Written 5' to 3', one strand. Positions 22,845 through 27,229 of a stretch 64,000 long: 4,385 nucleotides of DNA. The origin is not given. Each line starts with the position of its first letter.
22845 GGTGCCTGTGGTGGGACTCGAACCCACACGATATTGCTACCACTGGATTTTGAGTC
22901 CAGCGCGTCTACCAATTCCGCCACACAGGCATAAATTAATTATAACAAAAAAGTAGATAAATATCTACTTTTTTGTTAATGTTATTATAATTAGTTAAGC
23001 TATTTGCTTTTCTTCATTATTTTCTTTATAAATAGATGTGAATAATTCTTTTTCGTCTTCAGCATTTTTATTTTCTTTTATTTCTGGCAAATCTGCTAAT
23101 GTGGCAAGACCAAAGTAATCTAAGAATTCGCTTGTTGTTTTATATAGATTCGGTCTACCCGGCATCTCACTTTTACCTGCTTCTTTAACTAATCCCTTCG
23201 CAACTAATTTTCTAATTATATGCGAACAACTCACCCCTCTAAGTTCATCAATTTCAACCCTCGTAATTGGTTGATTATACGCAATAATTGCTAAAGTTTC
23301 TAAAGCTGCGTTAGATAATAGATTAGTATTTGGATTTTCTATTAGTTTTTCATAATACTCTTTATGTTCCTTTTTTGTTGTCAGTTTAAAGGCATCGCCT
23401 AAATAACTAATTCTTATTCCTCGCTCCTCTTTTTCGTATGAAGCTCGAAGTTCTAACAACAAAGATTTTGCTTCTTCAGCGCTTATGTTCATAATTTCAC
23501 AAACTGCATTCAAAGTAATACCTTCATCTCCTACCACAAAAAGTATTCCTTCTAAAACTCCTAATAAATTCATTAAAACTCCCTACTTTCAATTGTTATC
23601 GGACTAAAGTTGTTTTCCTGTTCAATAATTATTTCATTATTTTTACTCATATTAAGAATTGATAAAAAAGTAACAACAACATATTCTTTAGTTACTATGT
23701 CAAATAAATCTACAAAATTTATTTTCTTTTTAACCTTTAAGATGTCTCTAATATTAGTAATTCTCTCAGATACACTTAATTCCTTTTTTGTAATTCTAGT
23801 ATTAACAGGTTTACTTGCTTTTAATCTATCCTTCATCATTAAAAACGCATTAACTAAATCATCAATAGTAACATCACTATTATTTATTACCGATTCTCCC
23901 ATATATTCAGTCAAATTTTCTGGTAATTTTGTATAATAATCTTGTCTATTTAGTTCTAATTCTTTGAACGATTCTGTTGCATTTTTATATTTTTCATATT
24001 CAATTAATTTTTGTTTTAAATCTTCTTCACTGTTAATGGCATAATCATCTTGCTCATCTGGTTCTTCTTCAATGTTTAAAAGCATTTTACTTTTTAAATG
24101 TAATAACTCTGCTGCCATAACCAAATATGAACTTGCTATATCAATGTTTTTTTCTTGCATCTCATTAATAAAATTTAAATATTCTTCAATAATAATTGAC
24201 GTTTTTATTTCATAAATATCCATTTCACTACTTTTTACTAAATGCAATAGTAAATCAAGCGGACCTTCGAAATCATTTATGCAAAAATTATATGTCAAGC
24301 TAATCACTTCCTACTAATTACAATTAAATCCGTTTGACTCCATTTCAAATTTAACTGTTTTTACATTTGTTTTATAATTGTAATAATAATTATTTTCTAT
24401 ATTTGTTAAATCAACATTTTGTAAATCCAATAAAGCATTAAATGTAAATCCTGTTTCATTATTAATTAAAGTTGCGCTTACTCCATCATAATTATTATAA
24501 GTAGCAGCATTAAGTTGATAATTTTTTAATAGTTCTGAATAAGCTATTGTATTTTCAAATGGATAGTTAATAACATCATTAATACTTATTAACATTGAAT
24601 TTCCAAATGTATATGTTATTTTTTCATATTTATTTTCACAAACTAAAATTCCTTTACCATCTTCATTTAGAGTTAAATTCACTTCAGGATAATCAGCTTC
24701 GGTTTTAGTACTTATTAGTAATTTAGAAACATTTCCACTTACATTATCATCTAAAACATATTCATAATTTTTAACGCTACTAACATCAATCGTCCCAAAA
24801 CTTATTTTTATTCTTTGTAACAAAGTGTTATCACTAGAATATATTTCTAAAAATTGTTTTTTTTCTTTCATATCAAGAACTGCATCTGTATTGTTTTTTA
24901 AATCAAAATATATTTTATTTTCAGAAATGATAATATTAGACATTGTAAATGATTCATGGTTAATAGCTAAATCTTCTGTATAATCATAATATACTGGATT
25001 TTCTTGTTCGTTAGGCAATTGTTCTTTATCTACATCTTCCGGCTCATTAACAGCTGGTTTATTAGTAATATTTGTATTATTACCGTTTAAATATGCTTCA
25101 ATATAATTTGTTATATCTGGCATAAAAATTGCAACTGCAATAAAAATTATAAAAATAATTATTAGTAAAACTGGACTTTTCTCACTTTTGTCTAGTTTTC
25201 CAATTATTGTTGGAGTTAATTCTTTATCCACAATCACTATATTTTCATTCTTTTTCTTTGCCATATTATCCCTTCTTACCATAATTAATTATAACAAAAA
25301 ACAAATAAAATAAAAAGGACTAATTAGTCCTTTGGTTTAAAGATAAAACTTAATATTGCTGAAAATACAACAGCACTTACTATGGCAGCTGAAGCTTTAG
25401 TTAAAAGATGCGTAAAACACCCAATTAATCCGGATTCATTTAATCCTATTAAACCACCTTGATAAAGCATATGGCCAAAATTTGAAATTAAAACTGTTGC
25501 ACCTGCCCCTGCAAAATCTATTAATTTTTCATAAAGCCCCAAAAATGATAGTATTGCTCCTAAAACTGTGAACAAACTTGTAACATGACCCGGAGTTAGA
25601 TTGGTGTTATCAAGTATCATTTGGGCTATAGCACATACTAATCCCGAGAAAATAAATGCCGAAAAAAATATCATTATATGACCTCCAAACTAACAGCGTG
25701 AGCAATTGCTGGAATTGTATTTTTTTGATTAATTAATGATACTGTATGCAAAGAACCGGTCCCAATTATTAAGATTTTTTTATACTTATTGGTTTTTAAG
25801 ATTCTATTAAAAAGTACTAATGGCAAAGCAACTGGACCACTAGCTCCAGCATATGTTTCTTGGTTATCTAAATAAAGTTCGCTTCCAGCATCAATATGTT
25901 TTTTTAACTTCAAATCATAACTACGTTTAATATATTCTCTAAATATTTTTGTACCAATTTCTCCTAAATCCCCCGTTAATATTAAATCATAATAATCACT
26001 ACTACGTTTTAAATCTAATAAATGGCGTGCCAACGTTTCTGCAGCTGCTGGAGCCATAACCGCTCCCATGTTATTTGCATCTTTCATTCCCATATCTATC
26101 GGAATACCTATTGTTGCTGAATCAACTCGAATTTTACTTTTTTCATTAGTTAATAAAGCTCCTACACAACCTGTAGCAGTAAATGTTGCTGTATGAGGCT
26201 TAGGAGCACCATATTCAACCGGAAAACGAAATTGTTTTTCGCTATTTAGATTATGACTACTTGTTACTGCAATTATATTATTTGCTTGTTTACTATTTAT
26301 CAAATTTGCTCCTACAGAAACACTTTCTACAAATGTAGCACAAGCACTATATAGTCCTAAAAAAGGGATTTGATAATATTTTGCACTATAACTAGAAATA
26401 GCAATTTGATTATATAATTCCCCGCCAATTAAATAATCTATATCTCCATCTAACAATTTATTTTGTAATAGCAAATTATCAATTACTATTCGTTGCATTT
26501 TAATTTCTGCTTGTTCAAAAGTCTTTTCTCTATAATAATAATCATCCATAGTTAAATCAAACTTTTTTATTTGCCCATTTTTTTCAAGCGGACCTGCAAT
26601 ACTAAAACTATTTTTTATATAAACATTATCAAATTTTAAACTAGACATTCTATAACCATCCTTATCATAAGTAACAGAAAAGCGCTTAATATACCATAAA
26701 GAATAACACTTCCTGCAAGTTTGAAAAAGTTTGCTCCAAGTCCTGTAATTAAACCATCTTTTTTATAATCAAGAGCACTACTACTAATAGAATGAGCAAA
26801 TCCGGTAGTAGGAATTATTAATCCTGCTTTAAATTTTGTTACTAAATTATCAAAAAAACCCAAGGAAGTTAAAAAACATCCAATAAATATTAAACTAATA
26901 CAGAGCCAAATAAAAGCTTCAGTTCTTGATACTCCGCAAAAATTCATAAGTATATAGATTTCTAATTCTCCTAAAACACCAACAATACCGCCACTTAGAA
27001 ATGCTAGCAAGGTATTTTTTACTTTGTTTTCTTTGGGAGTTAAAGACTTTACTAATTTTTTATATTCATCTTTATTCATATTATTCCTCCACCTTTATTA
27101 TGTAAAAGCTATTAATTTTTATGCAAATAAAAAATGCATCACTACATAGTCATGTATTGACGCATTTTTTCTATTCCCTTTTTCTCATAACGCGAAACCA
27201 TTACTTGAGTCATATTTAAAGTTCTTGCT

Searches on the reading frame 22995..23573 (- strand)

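Call 38: search_protein_families(library=pfam, proteins=[window:22995-23573:-], max_evalue=0.001)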
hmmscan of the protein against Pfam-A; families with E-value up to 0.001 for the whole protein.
window:22995-23573:- (192 aa): 1 family
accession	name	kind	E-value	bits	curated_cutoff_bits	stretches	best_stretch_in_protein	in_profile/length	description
PF04079.22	SMC_ScpB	-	1.4e-56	190.9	27.4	1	6-165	2-160/160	Segregation and condensation complex subunit ScpB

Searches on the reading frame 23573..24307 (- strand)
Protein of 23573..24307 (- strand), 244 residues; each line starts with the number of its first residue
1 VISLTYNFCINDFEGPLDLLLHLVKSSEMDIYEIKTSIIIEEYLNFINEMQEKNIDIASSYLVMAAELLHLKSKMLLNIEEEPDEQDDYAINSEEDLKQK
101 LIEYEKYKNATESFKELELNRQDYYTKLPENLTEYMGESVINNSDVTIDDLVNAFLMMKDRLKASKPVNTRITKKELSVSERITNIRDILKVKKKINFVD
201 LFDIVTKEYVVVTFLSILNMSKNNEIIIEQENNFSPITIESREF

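Call 3: search_protein_families(library=pfam, proteins=[window:23573-24307:-], max_evalue=0.01)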
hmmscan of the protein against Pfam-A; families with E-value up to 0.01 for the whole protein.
window:23573-24307:- (244 aa): 1 family
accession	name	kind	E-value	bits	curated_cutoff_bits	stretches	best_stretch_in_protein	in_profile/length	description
PF02616.19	SMC_ScpA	-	1.1e-39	137.3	24.6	1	23-239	1-229/232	Segregation and condensation protein ScpA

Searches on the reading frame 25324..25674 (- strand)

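Call 3: search_protein_families(library=pfam, proteins=[window:25324-25674:-], max_evalue=0.01)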
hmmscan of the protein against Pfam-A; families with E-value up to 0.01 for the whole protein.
window:25324-25674:- (116 aa): 1 family
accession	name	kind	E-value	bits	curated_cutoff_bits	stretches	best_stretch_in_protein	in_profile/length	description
PF03862.18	SpoVAC_SpoVAEB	-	4.1e-25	88.8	25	1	4-111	3-117/117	SpoVAC/SpoVAEB sporulation membrane protein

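Call 4: search_protein_families(library=ncbifam, proteins=[window:25324-25674:-], max_evalue=0.01)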
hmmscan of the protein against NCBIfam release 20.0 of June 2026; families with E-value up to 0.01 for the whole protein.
window:25324-25674:- (116 aa): 2 families
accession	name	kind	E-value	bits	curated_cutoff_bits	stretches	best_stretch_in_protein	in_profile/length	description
TIGR02839.1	spore_V_AE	equivalog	7.5e-33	113.2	131.1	1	3-115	1-113/114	stage V sporulation protein AE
TIGR02838.1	spore_V_AC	equivalog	1.3e-08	34.6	164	1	5-111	22-136/141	stage V sporulation protein AC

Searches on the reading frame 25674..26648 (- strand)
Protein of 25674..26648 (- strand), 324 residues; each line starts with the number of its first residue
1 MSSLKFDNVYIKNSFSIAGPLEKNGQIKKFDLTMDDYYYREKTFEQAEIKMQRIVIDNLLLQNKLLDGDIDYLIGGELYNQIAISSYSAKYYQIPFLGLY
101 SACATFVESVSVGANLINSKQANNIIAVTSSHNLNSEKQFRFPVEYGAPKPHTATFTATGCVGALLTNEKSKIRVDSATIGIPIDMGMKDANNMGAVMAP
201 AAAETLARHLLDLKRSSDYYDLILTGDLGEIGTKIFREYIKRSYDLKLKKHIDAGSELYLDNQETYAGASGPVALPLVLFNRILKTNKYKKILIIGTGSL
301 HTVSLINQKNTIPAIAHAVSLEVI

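Call 3: search_protein_families(library=pfam, proteins=[window:25674-26648:-], max_evalue=0.01)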
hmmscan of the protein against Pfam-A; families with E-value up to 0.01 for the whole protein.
window:25674-26648:- (324 aa): 2 families
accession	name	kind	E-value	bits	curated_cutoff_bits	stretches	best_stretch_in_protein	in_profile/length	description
PF07451.17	SpoVAD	-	9.2e-103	343.9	22.1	1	7-322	8-329/329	Stage V sporulation protein AD (SpoVAD)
PF08545.16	ACP_syn_III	-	5.8e-05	23.4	24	0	101-131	5-35/80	3-Oxoacyl-[acyl-carrier-protein (ACP)] synthase III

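Call 4: search_protein_families(library=ncbifam, proteins=[window:25674-26648:-], max_evalue=0.01)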
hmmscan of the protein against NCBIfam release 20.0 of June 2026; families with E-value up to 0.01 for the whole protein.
window:25674-26648:- (324 aa): 4 families
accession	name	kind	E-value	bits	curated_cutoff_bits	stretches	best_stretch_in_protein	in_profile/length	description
NF006160.0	PRK08304.1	subfamily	2.2e-104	348.8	402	1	4-323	10-335/337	stage V sporulation protein AD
TIGR02845.1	spore_V_AD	equivalog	1.4e-99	333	411.8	1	7-322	7-327/327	stage V sporulation protein AD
NF009069.0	PRK12404.1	subfamily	3.4e-94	315.5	442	1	9-323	14-333/338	stage V sporulation protein AD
TIGR00747.1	fabH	subfamily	0.0037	16.4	292.1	0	94-131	103-140/322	beta-ketoacyl-ACP synthase III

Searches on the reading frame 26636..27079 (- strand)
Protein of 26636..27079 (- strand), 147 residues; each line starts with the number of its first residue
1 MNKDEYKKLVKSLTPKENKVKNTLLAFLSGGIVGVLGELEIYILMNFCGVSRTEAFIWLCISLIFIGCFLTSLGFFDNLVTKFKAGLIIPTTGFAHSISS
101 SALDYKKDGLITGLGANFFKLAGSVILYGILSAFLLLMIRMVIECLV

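Call 3: search_protein_families(library=pfam, proteins=[window:26636-27079:-], max_evalue=0.01)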
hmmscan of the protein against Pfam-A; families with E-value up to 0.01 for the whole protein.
window:26636-27079:- (147 aa): 1 family
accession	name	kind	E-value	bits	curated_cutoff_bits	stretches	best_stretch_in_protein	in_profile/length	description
PF03862.18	SpoVAC_SpoVAEB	-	5.6e-26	91.6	25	1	22-137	1-115/117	SpoVAC/SpoVAEB sporulation membrane protein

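Call 4: search_protein_families(library=ncbifam, proteins=[window:26636-27079:-], max_evalue=0.01)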
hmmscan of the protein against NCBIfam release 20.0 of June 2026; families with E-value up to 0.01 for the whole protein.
window:26636-27079:- (147 aa): 2 families
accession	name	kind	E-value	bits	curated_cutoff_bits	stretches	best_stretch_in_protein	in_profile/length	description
TIGR02838.1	spore_V_AC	equivalog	3.3e-40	137.1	164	1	5-143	2-140/141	stage V sporulation protein AC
TIGR02839.1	spore_V_AE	equivalog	3.2e-10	40.3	131.1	1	24-139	2-109/114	stage V sporulation protein AE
